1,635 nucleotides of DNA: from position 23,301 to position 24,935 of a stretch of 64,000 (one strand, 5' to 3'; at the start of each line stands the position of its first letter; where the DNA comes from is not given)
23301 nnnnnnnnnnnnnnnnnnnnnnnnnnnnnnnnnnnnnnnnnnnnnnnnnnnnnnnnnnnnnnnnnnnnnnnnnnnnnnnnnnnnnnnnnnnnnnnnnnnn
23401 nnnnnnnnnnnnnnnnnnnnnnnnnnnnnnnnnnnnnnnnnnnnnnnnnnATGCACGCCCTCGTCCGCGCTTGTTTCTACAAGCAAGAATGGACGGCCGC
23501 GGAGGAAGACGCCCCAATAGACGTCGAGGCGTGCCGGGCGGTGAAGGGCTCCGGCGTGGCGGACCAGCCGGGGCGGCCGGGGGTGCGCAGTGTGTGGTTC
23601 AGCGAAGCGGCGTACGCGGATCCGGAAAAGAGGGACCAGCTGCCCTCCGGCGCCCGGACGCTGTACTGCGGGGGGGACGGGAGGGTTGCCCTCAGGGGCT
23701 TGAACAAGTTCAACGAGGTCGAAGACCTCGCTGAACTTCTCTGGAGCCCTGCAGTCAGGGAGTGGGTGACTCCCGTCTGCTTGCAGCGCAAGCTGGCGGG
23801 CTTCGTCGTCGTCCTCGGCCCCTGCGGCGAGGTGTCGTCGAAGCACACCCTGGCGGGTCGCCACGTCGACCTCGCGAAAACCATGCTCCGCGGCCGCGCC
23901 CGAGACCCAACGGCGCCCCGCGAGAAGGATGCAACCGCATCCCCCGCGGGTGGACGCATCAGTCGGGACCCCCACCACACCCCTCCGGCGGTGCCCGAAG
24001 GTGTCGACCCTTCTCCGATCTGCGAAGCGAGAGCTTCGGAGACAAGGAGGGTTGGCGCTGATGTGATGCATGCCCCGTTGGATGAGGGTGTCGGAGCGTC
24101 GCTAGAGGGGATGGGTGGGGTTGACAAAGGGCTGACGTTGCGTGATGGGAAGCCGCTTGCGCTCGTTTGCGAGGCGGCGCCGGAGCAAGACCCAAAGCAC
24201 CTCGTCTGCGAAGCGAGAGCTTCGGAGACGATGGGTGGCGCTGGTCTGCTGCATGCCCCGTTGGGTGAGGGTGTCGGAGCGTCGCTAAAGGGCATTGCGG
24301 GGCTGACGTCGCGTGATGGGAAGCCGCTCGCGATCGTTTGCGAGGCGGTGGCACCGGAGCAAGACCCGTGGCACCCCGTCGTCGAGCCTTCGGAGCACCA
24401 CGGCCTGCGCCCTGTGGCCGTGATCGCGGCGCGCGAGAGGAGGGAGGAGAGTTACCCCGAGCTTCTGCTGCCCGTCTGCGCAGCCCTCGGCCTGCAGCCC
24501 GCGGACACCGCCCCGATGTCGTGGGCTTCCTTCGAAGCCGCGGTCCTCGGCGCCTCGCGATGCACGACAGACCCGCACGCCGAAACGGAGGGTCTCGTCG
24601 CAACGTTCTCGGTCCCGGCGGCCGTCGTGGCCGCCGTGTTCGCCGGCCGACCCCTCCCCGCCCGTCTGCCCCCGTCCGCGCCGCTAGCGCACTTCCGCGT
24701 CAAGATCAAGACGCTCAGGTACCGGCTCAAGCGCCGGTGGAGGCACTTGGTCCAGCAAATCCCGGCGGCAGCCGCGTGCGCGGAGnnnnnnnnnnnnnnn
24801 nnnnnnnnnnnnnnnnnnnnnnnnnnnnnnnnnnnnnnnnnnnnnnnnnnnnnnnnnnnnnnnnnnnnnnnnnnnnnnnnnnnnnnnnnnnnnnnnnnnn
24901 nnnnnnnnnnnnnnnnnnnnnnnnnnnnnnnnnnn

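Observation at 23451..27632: Trl1-type three-domain tRNA ligase / RNA-repair gene, expanded by low-complexity insertions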

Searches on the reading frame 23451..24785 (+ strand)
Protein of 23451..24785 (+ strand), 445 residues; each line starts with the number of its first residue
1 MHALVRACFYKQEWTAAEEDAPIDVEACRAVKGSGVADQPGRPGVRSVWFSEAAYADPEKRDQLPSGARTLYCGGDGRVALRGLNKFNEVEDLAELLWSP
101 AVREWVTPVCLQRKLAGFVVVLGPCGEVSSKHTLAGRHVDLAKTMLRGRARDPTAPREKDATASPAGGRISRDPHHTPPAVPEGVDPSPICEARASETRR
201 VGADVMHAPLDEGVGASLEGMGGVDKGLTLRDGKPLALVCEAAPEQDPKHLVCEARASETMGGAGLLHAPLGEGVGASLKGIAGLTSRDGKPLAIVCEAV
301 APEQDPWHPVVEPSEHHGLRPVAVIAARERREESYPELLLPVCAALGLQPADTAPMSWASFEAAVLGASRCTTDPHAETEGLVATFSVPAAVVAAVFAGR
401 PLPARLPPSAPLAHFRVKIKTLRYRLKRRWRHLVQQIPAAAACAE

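Call 49: predict_structure(alignment_id=A5)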
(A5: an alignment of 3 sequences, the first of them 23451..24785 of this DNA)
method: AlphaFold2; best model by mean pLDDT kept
length: 445 residues; sequences in the alignment: 3
mean_pLDDT: 35.2   pTM: 0.28
mean pLDDT of the five models: 35.2, 33.8, 32.4, 31.2, 29.0
residues with pLDDT >= 90: 0; 70-90: 0; 50-70: 45; < 50: 400
segments of 3 or more residues with pLDDT < 50: 10-49, 58-63, 65-68, 75-77, 85-91, 93-95, 105-385, 390-408, 410-413, 417-445
pLDDT, mean of each block of 10 residues (from residue 1): 54 35 42 31 40 50 48 53 46 50 47 32 27 30 34 28 26 28 28 25 23 24 26 28 29 30 26 25 32 37 44 36 32 27 29 32 40 33 47 37 44 47 37 34 29
secondary structure, 60 per line:
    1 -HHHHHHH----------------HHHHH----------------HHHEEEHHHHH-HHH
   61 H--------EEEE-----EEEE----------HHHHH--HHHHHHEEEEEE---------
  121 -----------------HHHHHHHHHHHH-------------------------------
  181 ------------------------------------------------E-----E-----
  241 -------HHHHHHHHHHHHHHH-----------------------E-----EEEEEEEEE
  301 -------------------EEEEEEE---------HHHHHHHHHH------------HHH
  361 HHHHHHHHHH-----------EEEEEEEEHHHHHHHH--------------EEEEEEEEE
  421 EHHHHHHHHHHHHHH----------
elements in order: H2-8 H25-29 E49-51 H52-56 H58-61 E70-73 E79-82 H93-97 H100-105 E106-111 H138-149 H248-262 E292-300 E320-326 H336-345 H358-370 E382-389 H390-397 E412-421 H422-435
